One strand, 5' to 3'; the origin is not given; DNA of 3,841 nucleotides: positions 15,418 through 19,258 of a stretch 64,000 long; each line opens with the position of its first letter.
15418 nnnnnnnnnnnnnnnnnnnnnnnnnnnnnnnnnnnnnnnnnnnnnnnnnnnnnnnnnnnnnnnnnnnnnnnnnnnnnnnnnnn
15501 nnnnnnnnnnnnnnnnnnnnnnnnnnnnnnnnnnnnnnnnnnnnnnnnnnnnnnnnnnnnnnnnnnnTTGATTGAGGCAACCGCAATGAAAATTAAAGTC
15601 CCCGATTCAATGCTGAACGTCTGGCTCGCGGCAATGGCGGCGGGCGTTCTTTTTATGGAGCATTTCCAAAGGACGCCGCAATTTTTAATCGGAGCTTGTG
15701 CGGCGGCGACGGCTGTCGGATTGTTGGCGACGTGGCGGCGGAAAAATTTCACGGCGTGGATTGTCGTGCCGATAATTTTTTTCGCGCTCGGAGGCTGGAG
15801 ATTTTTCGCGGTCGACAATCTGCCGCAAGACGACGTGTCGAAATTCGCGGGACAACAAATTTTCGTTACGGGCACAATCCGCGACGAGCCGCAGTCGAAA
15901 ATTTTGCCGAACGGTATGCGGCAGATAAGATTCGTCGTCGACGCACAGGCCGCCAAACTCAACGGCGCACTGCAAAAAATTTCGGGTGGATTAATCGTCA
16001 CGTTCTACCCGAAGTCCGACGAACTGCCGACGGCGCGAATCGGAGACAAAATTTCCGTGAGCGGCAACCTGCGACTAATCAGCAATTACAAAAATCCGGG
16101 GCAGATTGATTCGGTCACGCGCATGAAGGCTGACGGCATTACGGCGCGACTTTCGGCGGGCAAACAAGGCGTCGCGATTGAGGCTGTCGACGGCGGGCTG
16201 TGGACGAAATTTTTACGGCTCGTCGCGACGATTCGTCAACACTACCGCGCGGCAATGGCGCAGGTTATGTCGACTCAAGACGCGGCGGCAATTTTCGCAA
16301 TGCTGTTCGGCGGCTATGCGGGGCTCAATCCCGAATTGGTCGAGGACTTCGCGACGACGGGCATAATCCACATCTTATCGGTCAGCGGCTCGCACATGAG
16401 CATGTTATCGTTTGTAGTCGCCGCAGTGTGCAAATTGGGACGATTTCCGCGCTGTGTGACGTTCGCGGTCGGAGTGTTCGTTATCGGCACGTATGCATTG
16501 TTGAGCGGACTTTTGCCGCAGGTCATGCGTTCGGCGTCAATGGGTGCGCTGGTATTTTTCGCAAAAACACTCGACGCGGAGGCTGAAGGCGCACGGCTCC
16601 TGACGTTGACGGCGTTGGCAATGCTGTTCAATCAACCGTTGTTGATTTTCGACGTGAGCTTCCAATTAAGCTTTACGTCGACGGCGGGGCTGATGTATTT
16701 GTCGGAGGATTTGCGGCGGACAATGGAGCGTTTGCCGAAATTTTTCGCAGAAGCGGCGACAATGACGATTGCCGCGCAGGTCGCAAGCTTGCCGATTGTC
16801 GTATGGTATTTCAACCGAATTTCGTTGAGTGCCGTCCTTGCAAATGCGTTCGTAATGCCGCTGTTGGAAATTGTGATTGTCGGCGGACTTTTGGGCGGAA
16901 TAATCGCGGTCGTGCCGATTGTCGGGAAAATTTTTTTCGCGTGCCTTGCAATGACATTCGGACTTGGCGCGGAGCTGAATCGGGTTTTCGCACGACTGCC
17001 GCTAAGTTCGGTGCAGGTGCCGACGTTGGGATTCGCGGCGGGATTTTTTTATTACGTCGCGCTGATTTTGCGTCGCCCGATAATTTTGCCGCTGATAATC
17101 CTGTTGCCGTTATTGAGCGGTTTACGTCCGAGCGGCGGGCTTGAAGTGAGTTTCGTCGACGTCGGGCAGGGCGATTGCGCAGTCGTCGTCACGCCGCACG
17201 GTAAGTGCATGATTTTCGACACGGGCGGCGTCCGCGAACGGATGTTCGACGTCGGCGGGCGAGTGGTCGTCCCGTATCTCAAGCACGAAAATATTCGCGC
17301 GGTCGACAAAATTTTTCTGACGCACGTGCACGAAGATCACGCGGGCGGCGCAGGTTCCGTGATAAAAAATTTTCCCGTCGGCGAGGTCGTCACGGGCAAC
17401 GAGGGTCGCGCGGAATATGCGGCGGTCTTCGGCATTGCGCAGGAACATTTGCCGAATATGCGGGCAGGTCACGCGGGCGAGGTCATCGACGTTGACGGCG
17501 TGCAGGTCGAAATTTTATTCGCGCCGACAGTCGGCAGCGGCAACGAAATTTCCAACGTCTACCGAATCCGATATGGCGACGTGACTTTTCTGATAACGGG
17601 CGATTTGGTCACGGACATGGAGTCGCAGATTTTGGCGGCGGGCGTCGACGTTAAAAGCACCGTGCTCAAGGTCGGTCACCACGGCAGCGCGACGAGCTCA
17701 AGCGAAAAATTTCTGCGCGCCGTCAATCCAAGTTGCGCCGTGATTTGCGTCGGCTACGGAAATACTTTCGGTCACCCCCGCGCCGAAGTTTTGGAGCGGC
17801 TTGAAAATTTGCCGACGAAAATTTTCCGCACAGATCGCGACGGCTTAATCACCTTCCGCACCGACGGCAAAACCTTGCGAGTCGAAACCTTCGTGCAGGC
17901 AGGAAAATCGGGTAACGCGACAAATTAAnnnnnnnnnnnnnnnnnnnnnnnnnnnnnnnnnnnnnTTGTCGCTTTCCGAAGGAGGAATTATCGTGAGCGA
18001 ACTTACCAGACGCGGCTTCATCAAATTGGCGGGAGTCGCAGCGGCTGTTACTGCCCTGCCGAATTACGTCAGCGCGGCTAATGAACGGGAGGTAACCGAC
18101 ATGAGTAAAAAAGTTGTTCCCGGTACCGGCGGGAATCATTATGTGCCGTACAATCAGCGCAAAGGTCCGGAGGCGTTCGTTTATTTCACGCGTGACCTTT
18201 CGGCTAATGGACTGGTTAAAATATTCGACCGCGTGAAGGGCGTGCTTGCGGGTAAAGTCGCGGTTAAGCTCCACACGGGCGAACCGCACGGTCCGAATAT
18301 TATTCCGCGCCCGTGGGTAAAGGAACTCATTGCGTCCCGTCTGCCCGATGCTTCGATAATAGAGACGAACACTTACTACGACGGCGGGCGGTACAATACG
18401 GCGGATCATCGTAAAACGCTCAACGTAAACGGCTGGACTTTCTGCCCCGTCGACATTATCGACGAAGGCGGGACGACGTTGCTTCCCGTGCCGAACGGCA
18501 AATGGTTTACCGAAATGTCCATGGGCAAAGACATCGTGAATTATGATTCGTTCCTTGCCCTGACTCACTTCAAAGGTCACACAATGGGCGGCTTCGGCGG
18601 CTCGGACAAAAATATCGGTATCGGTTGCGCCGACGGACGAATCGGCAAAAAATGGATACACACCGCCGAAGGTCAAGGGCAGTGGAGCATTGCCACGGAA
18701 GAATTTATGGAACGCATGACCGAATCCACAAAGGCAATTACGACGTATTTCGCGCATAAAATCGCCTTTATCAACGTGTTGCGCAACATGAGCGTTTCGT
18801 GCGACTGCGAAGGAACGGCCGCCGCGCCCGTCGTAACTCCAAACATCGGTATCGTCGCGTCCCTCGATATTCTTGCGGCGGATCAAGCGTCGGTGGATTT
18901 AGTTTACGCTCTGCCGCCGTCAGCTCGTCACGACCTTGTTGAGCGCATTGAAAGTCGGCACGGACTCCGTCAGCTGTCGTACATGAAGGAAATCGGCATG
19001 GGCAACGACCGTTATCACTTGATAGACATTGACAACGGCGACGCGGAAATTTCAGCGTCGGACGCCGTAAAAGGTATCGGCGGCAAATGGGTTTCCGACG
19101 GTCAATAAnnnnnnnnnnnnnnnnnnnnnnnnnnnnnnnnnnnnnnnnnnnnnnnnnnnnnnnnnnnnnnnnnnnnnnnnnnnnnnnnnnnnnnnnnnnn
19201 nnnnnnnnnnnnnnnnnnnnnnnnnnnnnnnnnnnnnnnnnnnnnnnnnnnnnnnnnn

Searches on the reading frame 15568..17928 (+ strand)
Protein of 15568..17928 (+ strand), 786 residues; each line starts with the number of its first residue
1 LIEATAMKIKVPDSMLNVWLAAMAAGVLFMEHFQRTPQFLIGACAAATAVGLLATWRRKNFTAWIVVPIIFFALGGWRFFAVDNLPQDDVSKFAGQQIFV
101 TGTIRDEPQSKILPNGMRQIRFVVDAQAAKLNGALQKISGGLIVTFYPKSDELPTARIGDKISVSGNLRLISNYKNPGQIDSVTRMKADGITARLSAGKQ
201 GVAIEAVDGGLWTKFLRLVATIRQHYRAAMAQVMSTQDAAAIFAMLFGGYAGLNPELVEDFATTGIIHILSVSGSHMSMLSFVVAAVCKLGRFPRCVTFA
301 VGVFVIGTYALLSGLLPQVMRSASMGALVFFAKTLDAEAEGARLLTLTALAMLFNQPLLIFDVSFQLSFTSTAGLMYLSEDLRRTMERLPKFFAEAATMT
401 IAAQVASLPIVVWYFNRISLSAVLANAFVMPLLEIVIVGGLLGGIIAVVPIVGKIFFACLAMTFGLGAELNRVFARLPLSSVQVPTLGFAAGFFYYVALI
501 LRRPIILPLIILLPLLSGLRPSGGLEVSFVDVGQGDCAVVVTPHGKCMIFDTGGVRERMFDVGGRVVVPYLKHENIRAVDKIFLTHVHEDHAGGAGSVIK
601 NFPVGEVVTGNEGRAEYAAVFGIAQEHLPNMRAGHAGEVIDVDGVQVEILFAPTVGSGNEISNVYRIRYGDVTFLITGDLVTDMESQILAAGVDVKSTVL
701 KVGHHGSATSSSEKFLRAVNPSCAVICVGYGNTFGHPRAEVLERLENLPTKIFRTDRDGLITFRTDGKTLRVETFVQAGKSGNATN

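Call 53: search_protein_families(library=pfam, proteins=[window:15568-17928:+], max_evalue=0.00001)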
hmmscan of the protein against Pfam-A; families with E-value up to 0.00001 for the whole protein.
window:15568-17928:+ (786 aa): 3 families
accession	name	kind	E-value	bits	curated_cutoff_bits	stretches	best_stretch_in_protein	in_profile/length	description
PF03772.21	Competence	-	5.1e-52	177.3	23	1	245-501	1-262/270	Competence protein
PF13567.11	DUF4131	-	4e-22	79.1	31.6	1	38-198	6-160/165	Domain of unknown function (DUF4131)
PF00753.33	Lactamase_B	-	1.1e-21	78.1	22.7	1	531-729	2-195/196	Metallo-beta-lactamase superfamily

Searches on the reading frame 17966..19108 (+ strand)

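Call 53: search_protein_families(library=pfam, proteins=[window:17966-19108:+], max_evalue=0.00001)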
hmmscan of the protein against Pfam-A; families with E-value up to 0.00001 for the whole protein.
window:17966-19108:+ (380 aa): 1 family
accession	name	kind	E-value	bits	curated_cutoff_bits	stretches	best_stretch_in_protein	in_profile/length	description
PF04015.17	DUF362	-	1.1e-37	130.5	24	1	98-311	1-200/200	Domain of unknown function (DUF362)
